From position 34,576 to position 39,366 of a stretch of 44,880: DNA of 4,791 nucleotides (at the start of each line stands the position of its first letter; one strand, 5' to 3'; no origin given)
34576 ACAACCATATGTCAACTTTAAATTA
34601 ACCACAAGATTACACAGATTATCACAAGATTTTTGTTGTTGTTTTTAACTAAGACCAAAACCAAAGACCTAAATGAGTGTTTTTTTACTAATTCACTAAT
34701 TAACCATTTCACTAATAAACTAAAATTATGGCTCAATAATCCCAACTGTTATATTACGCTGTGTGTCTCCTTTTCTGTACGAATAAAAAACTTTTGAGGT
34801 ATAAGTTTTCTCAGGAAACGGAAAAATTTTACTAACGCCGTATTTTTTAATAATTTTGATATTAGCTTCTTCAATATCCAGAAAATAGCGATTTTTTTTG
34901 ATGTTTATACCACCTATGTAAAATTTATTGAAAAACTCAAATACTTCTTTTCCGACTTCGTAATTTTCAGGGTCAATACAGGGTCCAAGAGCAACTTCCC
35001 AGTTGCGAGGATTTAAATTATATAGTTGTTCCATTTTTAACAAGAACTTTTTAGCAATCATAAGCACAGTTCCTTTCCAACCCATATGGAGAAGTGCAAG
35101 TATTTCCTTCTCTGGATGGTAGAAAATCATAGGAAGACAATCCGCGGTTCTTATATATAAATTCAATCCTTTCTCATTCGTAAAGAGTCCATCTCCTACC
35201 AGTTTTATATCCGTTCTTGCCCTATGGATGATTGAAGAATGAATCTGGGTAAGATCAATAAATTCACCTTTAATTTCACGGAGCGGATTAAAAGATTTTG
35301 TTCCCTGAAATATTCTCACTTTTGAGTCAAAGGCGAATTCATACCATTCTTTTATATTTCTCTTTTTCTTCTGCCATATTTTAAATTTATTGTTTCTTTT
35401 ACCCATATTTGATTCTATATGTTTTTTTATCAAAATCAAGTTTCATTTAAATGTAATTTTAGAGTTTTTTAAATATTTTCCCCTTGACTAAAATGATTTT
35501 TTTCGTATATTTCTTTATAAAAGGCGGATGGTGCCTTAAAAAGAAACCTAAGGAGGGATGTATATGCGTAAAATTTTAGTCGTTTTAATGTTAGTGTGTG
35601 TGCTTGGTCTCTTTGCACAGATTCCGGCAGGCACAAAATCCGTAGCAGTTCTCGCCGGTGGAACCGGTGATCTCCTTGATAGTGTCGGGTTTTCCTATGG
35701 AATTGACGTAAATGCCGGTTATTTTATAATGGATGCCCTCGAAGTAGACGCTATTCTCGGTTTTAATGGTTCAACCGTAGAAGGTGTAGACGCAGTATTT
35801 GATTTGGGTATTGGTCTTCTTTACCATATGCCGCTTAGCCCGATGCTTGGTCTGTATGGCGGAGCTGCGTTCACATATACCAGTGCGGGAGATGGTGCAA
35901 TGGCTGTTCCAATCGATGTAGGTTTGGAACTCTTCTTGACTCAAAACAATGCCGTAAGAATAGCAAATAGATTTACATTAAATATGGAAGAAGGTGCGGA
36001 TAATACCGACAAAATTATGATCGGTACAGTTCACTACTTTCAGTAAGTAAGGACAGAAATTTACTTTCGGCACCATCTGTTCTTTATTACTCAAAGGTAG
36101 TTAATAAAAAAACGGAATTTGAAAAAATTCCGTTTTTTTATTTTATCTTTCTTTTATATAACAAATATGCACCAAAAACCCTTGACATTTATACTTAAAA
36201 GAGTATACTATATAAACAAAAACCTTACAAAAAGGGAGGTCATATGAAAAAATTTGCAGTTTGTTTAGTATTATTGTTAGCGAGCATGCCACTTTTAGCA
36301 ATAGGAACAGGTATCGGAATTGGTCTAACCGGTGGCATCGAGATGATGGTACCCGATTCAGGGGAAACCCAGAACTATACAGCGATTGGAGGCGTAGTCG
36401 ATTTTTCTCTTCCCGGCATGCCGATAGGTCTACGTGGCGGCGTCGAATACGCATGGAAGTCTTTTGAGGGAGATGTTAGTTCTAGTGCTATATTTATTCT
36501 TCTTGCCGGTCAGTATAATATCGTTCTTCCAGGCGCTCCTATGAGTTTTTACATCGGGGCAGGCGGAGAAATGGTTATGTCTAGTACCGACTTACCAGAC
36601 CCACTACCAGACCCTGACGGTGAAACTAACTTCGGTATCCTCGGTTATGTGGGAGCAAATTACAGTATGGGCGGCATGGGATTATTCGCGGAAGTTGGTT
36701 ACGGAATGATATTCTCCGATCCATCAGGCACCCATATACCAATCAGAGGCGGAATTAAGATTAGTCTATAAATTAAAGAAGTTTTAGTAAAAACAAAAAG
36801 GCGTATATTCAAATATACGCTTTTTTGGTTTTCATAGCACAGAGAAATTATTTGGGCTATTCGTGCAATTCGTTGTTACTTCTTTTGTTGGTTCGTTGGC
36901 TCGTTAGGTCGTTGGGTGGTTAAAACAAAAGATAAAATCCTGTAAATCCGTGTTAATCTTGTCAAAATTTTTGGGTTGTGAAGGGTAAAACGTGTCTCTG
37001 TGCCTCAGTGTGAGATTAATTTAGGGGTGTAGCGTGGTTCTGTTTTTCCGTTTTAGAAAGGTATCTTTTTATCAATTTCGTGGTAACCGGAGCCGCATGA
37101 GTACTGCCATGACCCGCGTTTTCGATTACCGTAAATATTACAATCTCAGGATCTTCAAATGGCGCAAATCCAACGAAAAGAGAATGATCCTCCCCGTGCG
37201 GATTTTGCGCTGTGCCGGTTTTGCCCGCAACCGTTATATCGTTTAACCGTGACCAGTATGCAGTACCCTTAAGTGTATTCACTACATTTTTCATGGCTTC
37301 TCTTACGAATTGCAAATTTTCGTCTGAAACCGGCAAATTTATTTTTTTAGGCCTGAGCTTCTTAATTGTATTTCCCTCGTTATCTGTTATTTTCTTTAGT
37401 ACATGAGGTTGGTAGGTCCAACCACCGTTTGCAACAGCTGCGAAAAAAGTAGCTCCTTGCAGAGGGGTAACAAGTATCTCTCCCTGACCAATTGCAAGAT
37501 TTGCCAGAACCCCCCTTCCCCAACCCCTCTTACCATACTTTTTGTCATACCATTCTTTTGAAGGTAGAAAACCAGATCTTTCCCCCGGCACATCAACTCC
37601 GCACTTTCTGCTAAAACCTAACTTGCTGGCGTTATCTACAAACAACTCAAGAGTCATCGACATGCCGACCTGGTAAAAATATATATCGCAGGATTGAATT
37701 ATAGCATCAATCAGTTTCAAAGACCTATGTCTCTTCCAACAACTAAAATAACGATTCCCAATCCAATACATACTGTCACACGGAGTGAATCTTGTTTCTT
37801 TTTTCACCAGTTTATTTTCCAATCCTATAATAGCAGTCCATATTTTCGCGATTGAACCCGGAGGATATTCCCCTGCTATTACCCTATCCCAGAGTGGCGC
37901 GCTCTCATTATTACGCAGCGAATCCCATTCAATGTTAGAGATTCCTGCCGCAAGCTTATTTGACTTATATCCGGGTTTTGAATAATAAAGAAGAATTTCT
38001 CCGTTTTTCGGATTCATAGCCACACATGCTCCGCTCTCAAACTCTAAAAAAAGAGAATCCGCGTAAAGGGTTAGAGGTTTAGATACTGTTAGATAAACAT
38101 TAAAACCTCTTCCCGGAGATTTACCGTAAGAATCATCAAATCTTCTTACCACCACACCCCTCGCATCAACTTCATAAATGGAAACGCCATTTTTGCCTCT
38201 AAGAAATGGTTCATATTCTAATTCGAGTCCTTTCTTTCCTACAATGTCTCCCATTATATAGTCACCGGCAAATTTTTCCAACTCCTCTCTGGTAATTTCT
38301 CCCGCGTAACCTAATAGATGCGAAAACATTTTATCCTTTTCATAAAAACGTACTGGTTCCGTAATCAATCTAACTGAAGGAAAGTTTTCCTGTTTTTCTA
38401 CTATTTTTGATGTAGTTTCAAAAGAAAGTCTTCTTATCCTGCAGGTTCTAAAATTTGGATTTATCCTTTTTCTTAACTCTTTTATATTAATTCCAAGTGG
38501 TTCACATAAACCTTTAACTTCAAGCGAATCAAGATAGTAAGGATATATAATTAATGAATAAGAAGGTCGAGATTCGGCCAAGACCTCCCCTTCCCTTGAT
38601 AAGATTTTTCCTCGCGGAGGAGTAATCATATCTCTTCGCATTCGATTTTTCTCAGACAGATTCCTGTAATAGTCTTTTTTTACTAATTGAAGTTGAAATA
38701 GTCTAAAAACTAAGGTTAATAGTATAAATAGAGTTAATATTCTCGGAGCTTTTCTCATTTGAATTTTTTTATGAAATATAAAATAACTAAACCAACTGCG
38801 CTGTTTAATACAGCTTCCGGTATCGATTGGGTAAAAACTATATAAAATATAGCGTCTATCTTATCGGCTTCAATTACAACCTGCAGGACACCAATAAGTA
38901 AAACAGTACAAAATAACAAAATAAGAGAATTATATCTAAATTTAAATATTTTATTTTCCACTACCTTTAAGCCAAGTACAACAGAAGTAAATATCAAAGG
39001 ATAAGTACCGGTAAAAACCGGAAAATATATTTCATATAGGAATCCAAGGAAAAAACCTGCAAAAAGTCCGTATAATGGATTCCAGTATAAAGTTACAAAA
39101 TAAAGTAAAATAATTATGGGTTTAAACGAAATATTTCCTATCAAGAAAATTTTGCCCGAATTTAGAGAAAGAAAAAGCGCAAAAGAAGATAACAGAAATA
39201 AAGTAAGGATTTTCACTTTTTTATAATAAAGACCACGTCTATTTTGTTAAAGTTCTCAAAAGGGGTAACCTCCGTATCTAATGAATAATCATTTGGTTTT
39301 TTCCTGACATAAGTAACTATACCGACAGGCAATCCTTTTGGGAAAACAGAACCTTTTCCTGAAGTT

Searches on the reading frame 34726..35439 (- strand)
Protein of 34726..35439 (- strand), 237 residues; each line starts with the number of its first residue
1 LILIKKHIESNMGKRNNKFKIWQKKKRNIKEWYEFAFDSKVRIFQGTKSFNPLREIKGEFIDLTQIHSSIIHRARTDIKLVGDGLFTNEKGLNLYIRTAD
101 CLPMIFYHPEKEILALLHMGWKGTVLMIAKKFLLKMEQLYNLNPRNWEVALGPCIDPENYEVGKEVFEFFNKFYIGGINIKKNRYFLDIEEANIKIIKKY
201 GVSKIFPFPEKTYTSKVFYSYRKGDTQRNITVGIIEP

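Call 54: search_protein_families(library=pfam, proteins=[window:34726-35439:-], max_evalue=0.0001)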
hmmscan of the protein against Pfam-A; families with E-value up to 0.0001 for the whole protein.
window:34726-35439:- (237 aa): 1 family
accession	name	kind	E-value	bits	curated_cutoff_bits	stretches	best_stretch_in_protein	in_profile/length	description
PF02578.20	Cu-oxidase_4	-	1.9e-38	132.7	22.9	1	60-226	46-228/238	Multi-copper polyphenol oxidoreductase laccase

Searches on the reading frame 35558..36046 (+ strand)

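Call 41: search_protein_families(library=pfam, proteins=[window:35558-36046:+], max_evalue=0.01)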
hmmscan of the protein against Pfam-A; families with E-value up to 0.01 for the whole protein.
window:35558-36046:+ (162 aa): 1 family
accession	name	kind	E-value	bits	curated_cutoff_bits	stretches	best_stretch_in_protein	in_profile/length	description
PF13505.12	OMP_b-brl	-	3.6e-06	27.7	28.7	1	41-138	36-151/175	Outer membrane protein beta-barrel domain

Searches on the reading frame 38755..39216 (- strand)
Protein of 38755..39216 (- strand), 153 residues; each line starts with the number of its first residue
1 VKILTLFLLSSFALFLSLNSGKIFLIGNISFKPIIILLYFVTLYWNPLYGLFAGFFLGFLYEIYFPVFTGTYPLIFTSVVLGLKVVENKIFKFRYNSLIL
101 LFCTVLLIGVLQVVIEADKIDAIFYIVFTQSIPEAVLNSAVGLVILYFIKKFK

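Call 41: search_protein_families(library=pfam, proteins=[window:38755-39216:-], max_evalue=0.01)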
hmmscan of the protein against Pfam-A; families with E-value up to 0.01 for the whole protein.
window:38755-39216:- (153 aa): 1 family
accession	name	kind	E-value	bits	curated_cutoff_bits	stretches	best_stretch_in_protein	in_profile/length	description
PF04093.17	MreD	-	6.6e-06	26.8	24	1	3-152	4-154/158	rod shape-determining protein MreD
